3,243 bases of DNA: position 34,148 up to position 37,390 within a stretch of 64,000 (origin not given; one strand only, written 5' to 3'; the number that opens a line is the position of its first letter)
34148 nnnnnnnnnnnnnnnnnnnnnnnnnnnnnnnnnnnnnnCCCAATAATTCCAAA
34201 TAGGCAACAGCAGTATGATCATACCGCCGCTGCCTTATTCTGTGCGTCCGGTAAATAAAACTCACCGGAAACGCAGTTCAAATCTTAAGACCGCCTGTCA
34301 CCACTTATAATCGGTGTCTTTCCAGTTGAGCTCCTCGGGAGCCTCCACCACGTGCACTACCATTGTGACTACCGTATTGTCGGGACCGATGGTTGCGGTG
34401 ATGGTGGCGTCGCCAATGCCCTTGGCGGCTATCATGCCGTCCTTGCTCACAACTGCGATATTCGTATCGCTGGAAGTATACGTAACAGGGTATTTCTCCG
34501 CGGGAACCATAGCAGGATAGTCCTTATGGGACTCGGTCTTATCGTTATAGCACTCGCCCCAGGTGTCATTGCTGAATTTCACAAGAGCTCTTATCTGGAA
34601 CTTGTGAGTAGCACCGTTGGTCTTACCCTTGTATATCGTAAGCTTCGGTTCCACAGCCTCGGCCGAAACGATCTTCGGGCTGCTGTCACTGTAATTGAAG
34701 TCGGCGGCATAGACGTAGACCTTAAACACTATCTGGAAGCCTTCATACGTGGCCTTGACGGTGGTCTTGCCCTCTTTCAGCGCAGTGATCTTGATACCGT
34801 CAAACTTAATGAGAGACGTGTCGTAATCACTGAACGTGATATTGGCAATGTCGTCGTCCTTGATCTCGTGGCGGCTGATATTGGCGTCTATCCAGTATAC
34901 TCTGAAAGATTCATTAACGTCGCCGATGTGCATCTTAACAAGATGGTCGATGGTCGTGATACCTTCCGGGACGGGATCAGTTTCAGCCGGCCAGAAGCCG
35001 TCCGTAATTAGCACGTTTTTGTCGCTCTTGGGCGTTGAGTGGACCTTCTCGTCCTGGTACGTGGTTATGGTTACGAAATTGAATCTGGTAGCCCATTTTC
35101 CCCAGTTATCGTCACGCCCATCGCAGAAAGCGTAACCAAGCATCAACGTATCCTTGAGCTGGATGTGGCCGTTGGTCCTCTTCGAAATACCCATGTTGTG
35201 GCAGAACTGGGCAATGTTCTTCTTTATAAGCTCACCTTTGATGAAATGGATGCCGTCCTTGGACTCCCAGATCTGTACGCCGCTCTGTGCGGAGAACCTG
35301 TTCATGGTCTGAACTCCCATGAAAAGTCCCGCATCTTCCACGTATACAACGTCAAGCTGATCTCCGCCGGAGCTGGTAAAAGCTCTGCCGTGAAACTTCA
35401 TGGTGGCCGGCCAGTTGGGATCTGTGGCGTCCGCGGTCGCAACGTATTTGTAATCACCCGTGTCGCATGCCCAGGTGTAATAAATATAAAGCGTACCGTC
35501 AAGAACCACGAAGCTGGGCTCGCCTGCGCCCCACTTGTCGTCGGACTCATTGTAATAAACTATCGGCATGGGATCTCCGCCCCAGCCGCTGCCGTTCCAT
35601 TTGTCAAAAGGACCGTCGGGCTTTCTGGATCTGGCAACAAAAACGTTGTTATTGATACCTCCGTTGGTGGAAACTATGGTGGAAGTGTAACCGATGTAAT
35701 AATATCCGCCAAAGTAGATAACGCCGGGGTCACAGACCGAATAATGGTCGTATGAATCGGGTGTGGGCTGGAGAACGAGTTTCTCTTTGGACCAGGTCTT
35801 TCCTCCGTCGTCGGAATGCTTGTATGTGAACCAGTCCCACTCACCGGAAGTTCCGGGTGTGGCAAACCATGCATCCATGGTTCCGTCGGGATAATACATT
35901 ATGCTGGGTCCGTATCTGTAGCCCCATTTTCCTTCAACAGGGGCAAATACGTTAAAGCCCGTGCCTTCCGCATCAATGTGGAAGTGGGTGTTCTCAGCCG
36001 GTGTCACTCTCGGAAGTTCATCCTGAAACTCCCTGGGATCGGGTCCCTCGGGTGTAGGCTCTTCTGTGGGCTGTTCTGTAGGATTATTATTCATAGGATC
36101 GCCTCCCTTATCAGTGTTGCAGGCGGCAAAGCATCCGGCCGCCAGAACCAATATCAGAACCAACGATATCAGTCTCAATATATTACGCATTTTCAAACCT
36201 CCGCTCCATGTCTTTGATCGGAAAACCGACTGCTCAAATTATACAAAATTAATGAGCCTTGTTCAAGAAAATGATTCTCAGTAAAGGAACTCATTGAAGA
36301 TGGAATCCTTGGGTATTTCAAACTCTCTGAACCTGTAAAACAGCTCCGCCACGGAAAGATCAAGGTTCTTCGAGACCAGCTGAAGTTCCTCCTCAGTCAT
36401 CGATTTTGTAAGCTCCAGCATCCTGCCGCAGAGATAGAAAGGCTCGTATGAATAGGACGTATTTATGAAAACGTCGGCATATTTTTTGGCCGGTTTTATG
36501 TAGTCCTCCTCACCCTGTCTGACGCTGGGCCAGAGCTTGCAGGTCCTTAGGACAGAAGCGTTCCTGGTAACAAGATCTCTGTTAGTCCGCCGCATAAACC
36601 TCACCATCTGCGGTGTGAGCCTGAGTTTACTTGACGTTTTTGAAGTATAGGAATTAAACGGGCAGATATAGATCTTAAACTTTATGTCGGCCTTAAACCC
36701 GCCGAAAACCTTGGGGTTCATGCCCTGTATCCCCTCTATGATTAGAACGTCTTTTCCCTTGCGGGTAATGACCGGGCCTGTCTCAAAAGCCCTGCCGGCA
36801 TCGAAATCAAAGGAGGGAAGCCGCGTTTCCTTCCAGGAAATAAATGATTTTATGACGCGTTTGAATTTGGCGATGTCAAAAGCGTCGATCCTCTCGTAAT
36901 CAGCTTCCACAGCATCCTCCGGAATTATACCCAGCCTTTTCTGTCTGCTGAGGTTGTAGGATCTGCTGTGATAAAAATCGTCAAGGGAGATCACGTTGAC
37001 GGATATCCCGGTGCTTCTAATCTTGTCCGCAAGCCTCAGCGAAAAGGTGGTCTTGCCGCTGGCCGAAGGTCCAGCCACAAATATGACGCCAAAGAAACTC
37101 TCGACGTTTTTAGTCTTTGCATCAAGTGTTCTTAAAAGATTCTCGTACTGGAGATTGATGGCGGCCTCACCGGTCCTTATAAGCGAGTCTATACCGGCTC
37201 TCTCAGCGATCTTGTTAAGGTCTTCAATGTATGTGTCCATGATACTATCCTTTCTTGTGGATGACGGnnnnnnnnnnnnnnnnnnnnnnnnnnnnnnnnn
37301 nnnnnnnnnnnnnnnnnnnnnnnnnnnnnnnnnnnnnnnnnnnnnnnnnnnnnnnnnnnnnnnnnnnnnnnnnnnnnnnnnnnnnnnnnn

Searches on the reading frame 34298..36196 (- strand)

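Call 3: search_protein_families(library=pfam, proteins=[window:34298-36196:-])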
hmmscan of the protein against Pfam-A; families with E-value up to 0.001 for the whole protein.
window:34298-36196:- (632 aa): 2 families
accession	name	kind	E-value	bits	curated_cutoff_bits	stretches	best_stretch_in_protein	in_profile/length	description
PF02368.24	Big_2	-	3.3e-09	37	22.8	1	565-607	30-72/79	Bacterial Ig-like domain (group 2)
PF04041.19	Glyco_hydro_130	-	0.0001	21.8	26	0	125-176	71-124/320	beta-1,4-mannooligosaccharide phosphorylase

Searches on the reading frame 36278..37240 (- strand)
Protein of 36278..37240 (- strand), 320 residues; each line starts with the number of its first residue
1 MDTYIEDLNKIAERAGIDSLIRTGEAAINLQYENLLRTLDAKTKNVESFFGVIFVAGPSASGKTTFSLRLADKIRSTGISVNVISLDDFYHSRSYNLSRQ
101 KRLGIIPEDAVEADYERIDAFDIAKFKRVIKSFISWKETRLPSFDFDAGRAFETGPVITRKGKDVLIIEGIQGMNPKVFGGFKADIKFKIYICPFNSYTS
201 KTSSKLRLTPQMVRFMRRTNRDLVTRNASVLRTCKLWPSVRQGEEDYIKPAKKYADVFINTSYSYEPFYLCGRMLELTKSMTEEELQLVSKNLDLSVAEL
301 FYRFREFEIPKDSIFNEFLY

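Call 3: search_protein_families(library=pfam, proteins=[window:36278-37240:-])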
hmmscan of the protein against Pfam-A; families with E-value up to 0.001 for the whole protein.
window:36278-37240:- (320 aa): 1 family
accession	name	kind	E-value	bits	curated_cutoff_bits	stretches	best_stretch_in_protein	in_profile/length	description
PF00485.24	PRK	-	2.3e-14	54.1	22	1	52-260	1-188/196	Phosphoribulokinase / Uridine kinase family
